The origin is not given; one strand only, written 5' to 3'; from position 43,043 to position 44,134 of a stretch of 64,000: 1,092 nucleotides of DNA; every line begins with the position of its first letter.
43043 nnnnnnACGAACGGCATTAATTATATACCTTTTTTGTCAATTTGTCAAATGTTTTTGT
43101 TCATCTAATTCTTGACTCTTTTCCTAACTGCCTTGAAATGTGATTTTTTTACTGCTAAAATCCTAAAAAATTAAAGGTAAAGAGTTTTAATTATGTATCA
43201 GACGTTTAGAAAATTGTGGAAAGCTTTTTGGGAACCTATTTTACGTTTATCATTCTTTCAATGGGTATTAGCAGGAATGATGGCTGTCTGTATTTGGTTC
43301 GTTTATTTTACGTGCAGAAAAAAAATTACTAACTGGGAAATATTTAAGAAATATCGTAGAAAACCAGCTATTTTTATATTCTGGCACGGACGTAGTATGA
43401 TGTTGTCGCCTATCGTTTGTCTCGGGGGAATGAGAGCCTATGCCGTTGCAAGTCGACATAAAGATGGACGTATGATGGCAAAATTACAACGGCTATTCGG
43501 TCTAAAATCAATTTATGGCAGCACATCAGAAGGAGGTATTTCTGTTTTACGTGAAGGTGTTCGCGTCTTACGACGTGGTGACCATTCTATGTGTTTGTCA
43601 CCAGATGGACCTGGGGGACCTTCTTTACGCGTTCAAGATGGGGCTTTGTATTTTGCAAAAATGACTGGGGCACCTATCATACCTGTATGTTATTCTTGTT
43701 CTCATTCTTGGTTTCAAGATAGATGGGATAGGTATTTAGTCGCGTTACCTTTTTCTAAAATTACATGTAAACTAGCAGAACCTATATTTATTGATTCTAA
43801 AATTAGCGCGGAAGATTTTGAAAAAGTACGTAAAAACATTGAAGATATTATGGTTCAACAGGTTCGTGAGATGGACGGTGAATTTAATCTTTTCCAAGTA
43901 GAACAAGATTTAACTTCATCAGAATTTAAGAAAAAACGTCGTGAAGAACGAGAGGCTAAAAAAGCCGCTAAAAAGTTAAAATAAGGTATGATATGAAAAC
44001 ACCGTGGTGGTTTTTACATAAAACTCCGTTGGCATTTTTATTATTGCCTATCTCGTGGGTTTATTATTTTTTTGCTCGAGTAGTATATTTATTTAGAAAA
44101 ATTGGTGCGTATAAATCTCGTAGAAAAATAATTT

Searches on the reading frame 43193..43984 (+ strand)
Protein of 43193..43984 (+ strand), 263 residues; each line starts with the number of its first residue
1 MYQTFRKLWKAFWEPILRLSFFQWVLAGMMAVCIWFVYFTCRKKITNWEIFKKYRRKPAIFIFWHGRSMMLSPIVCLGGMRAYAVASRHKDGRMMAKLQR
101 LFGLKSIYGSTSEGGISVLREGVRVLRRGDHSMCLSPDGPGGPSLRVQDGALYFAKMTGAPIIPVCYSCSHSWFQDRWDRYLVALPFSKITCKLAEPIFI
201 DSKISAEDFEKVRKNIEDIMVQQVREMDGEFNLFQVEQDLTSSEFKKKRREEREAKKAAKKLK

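Call 52: find_encoding_contigs(protein=window:43193-43984:+, flank=10000, max_places=10)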
Protein window:43193-43984:+ (263 aa): 23 contigs read that carry it; 9 places shown.
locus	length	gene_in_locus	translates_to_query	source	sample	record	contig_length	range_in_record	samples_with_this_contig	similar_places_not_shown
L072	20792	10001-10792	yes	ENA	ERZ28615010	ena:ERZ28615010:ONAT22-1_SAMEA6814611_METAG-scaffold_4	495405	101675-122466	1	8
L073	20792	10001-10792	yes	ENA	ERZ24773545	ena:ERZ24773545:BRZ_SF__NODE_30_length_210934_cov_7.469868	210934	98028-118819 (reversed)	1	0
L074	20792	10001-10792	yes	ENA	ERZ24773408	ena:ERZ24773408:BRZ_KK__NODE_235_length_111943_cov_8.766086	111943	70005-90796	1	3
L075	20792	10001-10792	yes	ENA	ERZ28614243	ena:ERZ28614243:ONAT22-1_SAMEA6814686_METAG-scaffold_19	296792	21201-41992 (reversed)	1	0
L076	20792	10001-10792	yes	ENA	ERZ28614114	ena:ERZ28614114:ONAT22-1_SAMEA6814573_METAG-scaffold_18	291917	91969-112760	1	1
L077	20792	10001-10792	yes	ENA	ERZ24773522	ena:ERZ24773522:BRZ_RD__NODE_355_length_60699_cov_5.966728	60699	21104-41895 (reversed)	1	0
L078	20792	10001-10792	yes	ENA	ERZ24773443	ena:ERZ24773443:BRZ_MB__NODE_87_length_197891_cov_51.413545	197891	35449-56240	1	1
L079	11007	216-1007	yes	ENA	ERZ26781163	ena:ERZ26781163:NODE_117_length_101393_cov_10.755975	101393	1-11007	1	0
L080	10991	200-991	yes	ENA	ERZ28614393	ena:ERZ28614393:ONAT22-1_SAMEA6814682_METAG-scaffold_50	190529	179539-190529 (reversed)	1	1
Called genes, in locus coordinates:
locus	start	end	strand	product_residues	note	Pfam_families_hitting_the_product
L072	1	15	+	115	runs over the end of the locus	PF12702:Lipocalin_3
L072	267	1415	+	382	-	PF13356:Arm-DNA-bind_3, PF00589:Phage_integrase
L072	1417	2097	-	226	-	-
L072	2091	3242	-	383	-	PF18144:SMODS (weak), PF21654:DncV-like_NTFase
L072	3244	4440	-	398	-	PF18145:SAVED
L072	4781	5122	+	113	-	-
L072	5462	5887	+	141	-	-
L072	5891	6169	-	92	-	-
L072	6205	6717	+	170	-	-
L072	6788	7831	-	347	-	PF13481:AAA_25, PF02796:HTH_7 (weak)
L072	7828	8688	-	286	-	PF13662:Toprim_4 (faint), PF13362:Toprim_3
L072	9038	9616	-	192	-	-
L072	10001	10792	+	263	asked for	PF04028:DUF374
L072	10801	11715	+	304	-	PF02606:LpxK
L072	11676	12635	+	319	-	PF03331:LpxC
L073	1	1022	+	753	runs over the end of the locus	PF01751:Toprim, PF01131:Topoisom_bac, PF01396:Zn_ribbon_Top1, PF13368:Toprim_C_rpt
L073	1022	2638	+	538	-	PF01807:Zn_ribbon_DnaG, PF08275:DNAG_N, PF01751:Toprim, PF13662:Toprim_4, PF13155:Toprim_2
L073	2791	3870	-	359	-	PF01926:MMR_HSR1, PF02421:FeoB_N (weak), PF06071:YchF-GTPase_C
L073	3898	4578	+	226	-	PF01458:SUFBD_core (weak)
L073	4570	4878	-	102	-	-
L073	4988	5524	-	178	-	-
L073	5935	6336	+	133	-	PF05101:VirB3 (weak)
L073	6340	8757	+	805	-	PF27097:VirB4_TrbE_N, PF03135:CagE_TrbE_VirB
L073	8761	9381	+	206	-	-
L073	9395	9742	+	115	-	PF12702:Lipocalin_3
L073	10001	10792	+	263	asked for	PF04028:DUF374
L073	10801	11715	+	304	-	PF02606:LpxK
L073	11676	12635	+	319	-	PF03331:LpxC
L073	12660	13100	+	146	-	-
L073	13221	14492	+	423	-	PF06864:PAP_PilO (weak)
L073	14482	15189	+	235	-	-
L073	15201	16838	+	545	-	PF00437:T2SSE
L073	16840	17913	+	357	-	PF00482:T2SSF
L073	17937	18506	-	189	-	-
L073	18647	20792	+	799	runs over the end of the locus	PF02518:HATPase_c, PF00204:DNA_gyraseB, PF01751:Toprim, PF00986:DNA_gyraseB_C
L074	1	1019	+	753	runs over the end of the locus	PF01751:Toprim, PF01131:Topoisom_bac, PF01396:Zn_ribbon_Top1, PF13368:Toprim_C_rpt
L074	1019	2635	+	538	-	PF01807:Zn_ribbon_DnaG, PF08275:DNAG_N, PF01751:Toprim, PF13662:Toprim_4, PF13155:Toprim_2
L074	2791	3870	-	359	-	PF01926:MMR_HSR1, PF02421:FeoB_N (weak), PF06071:YchF-GTPase_C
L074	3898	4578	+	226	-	PF01458:SUFBD_core (weak)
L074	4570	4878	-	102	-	-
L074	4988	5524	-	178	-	-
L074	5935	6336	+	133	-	PF05101:VirB3 (weak)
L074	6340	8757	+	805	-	PF27097:VirB4_TrbE_N, PF03135:CagE_TrbE_VirB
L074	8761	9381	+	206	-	-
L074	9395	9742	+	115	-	PF12702:Lipocalin_3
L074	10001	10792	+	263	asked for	PF04028:DUF374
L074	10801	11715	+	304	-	PF02606:LpxK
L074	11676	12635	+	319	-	PF03331:LpxC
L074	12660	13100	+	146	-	-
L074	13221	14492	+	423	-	PF06864:PAP_PilO (weak)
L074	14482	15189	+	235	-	-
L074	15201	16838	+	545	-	PF00437:T2SSE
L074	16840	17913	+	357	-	PF00482:T2SSF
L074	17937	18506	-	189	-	-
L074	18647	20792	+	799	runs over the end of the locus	PF02518:HATPase_c, PF00204:DNA_gyraseB, PF01751:Toprim, PF00986:DNA_gyraseB_C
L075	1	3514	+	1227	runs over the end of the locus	PF04851:ResIII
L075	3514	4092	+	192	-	PF02384:N6_Mtase (faint)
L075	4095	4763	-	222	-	-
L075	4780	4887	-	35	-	-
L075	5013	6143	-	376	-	-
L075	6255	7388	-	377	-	PF13356:Arm-DNA-bind_3, PF00589:Phage_integrase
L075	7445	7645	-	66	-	PF12728:HTH_17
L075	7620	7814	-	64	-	-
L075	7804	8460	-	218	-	-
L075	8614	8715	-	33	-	-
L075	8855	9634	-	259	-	-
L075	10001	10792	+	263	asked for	PF04028:DUF374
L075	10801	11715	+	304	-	PF02606:LpxK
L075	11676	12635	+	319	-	PF03331:LpxC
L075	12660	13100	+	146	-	-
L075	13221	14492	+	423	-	PF06864:PAP_PilO (weak)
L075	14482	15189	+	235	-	-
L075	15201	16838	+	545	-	PF00437:T2SSE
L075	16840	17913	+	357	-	PF00482:T2SSF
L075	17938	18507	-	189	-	-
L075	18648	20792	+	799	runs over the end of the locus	PF02518:HATPase_c, PF00204:DNA_gyraseB, PF01751:Toprim, PF00986:DNA_gyraseB_C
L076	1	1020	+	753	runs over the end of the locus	PF01751:Toprim, PF01131:Topoisom_bac, PF01396:Zn_ribbon_Top1, PF13368:Toprim_C_rpt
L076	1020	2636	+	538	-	PF01807:Zn_ribbon_DnaG, PF08275:DNAG_N, PF01751:Toprim, PF13662:Toprim_4, PF13155:Toprim_2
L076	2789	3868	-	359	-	PF01926:MMR_HSR1, PF02421:FeoB_N (weak), PF06071:YchF-GTPase_C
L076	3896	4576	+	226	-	PF01458:SUFBD_core (weak)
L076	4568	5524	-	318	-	-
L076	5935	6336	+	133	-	PF05101:VirB3 (weak)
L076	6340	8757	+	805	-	PF27097:VirB4_TrbE_N, PF03135:CagE_TrbE_VirB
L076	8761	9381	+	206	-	-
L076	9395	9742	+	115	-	PF12702:Lipocalin_3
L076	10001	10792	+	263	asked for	PF04028:DUF374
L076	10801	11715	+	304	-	PF02606:LpxK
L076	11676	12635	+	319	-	PF03331:LpxC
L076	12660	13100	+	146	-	-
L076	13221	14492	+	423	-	PF06864:PAP_PilO (weak)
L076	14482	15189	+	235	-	-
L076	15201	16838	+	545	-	PF00437:T2SSE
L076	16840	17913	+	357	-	PF00482:T2SSF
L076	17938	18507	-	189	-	-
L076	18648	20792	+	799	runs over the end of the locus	PF02518:HATPase_c, PF00204:DNA_gyraseB, PF01751:Toprim, PF00986:DNA_gyraseB_C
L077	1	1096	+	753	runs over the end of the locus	PF01751:Toprim, PF01131:Topoisom_bac, PF01396:Zn_ribbon_Top1, PF13368:Toprim_C_rpt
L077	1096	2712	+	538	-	PF01807:Zn_ribbon_DnaG, PF08275:DNAG_N, PF01751:Toprim, PF13662:Toprim_4, PF13155:Toprim_2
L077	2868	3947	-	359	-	PF01926:MMR_HSR1, PF02421:FeoB_N (weak), PF06071:YchF-GTPase_C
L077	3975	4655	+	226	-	PF01458:SUFBD_core (weak)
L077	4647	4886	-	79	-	-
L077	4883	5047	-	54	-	-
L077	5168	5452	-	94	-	-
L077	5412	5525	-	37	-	-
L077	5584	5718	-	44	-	-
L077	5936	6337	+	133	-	PF05101:VirB3 (weak)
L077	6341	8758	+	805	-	PF27097:VirB4_TrbE_N, PF03135:CagE_TrbE_VirB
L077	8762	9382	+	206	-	-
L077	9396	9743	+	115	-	PF12702:Lipocalin_3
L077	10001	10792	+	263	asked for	PF04028:DUF374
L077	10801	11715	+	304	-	PF02606:LpxK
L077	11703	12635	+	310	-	PF03331:LpxC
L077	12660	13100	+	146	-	-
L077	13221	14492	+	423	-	PF06864:PAP_PilO (weak)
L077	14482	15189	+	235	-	-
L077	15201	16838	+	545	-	PF00437:T2SSE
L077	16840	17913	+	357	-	PF00482:T2SSF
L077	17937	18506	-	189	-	-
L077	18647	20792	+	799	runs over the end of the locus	PF02518:HATPase_c, PF00204:DNA_gyraseB, PF01751:Toprim, PF00986:DNA_gyraseB_C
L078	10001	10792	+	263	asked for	PF04028:DUF374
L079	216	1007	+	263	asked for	PF04028:DUF374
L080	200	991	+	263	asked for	PF04028:DUF374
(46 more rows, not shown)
